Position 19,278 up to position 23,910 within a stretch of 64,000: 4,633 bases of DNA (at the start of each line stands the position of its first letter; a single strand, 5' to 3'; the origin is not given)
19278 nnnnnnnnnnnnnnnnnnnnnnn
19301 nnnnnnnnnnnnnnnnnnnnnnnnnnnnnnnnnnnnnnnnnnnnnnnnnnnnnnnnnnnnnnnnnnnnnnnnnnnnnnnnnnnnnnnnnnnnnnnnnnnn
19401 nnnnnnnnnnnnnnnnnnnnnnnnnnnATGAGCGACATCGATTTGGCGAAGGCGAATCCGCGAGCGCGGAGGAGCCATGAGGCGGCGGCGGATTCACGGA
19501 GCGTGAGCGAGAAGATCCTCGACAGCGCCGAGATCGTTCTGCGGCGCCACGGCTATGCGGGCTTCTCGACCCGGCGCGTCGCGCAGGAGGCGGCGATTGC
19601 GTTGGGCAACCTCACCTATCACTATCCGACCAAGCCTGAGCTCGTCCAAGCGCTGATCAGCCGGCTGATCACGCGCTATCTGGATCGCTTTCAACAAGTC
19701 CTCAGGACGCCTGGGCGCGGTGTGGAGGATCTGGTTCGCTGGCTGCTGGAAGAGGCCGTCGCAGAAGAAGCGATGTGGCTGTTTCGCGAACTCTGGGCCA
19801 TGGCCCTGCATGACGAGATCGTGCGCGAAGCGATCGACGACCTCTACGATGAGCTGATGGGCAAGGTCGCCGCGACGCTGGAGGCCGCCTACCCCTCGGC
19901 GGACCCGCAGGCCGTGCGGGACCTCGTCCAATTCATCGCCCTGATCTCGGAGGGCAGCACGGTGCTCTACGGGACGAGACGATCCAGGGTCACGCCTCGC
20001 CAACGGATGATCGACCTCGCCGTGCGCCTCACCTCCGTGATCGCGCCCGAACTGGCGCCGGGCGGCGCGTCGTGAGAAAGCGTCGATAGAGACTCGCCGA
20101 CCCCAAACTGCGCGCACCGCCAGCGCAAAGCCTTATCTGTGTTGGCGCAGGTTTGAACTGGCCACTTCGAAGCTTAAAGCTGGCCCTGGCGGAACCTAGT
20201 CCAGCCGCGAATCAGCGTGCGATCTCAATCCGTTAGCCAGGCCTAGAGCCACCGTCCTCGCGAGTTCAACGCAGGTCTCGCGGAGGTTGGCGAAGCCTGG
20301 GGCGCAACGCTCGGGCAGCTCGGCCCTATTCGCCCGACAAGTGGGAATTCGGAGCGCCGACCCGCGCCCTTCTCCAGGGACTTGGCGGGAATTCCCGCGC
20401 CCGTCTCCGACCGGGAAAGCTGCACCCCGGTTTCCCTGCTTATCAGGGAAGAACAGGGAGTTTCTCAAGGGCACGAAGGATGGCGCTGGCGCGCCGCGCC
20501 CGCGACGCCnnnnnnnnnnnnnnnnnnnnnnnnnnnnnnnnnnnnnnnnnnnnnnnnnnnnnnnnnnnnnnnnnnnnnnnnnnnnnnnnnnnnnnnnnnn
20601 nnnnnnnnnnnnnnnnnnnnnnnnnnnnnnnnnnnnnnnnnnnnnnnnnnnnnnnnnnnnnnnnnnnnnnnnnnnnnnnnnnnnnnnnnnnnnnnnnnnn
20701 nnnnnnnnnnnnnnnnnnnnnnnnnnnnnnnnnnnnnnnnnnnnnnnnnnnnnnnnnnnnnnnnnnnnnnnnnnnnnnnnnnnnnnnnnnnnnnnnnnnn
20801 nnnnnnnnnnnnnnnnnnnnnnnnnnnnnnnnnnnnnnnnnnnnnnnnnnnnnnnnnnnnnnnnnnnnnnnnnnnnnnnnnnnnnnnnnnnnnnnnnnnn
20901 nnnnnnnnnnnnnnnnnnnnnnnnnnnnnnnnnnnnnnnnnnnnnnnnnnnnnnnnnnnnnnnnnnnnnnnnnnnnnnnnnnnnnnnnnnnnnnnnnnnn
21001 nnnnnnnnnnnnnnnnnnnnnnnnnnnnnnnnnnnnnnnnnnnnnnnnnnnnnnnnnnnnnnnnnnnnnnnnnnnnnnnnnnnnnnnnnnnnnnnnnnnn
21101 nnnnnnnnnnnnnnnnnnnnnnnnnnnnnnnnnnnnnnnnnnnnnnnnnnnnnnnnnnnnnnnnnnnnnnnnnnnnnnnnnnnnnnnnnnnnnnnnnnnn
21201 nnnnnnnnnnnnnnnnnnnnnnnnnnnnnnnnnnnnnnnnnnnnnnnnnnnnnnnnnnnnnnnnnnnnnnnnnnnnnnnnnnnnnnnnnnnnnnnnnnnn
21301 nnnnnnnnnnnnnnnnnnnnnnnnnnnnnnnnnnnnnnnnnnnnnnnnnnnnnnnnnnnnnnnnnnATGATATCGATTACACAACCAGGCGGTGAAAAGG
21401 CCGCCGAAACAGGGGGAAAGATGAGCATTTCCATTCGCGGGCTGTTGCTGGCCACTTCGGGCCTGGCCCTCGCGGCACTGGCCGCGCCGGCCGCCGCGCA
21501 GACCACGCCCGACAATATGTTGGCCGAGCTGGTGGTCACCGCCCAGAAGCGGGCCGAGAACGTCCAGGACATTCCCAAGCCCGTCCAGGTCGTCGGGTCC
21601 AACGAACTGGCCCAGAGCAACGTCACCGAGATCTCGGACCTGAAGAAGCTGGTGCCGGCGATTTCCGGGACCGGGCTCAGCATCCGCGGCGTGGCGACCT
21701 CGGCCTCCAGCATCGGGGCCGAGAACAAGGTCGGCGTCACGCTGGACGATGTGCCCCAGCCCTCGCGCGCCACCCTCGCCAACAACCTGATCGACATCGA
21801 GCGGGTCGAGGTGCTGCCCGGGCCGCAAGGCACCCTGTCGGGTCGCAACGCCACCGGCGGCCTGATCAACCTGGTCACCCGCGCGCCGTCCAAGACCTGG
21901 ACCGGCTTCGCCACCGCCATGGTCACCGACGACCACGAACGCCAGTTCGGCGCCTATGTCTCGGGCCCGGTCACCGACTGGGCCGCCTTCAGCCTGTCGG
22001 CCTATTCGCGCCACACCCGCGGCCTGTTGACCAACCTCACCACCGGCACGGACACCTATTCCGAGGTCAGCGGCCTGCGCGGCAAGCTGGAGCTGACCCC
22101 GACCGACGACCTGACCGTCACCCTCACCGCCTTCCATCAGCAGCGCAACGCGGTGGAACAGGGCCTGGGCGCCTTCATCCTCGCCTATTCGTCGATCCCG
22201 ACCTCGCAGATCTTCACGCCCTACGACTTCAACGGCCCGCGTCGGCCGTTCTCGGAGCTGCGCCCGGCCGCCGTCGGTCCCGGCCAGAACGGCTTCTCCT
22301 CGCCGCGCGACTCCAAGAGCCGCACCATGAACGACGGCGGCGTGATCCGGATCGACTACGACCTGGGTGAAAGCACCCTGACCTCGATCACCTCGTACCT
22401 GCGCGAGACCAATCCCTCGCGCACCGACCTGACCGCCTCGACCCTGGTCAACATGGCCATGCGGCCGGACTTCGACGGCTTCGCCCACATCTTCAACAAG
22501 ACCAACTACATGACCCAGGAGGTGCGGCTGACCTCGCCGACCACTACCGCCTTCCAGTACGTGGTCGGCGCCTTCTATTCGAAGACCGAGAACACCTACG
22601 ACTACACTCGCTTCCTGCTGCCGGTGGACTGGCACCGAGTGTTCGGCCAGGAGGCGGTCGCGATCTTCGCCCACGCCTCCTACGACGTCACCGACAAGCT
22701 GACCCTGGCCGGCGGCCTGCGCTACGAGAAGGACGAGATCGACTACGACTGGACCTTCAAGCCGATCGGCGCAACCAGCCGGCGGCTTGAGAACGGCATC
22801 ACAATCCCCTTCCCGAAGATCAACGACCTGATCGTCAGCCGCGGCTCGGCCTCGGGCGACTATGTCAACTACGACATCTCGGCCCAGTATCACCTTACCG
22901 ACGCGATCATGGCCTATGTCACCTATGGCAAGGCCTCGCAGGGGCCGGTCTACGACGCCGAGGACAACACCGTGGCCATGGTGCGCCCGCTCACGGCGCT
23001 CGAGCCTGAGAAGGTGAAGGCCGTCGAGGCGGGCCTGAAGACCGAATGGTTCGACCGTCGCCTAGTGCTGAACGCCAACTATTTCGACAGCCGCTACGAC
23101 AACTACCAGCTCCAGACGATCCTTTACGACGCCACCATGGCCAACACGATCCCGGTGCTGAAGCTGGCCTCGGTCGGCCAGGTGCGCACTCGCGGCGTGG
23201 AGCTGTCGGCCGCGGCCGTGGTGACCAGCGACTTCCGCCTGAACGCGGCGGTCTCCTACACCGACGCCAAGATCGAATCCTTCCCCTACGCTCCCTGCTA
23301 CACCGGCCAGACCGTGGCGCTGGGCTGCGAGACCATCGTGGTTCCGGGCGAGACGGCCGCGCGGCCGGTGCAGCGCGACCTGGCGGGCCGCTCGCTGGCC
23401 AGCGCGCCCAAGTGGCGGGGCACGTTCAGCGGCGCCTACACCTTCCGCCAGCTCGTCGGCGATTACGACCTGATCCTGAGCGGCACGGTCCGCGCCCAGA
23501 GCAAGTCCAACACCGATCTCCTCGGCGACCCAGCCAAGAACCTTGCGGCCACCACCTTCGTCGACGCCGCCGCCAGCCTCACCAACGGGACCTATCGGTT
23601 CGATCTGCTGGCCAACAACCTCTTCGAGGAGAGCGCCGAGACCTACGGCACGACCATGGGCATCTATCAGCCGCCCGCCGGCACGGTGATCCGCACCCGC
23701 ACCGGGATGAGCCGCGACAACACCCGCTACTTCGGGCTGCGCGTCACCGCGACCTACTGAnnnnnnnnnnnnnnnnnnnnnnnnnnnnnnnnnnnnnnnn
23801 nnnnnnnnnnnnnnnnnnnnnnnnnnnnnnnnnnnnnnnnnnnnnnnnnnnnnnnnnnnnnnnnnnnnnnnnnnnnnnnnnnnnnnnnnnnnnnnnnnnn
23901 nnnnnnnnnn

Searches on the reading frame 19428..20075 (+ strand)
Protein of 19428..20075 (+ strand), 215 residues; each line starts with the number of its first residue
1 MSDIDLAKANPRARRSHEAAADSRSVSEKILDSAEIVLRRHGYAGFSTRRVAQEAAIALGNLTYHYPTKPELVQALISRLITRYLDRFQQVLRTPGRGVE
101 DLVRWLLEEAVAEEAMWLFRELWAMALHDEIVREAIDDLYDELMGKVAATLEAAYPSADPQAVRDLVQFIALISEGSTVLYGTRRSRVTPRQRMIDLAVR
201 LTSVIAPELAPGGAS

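Call 11: search_protein_families(library=pfam, proteins=[window:19428-20075:+], max_evalue=0.00001)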
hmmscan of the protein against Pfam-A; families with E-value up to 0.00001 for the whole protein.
window:19428-20075:+ (215 aa): 1 family
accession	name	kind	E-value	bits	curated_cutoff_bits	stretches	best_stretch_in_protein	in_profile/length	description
PF00440.29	TetR_N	-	5.8e-09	36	24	1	30-76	1-47/47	Bacterial regulatory proteins, tetR family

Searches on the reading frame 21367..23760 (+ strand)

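Call 11: search_protein_families(library=pfam, proteins=[window:21367-23760:+], max_evalue=0.00001)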
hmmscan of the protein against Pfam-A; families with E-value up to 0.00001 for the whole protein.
window:21367-23760:+ (797 aa): 2 families
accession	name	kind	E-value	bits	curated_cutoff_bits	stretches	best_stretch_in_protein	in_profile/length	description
PF00593.30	TonB_dep_Rec_b-barrel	-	1.8e-37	130.7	27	1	284-752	26-436/436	TonB dependent receptor-like, beta-barrel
PF07715.20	Plug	-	4.3e-13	50.1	23.9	1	66-165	2-106/107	TonB-dependent Receptor Plug Domain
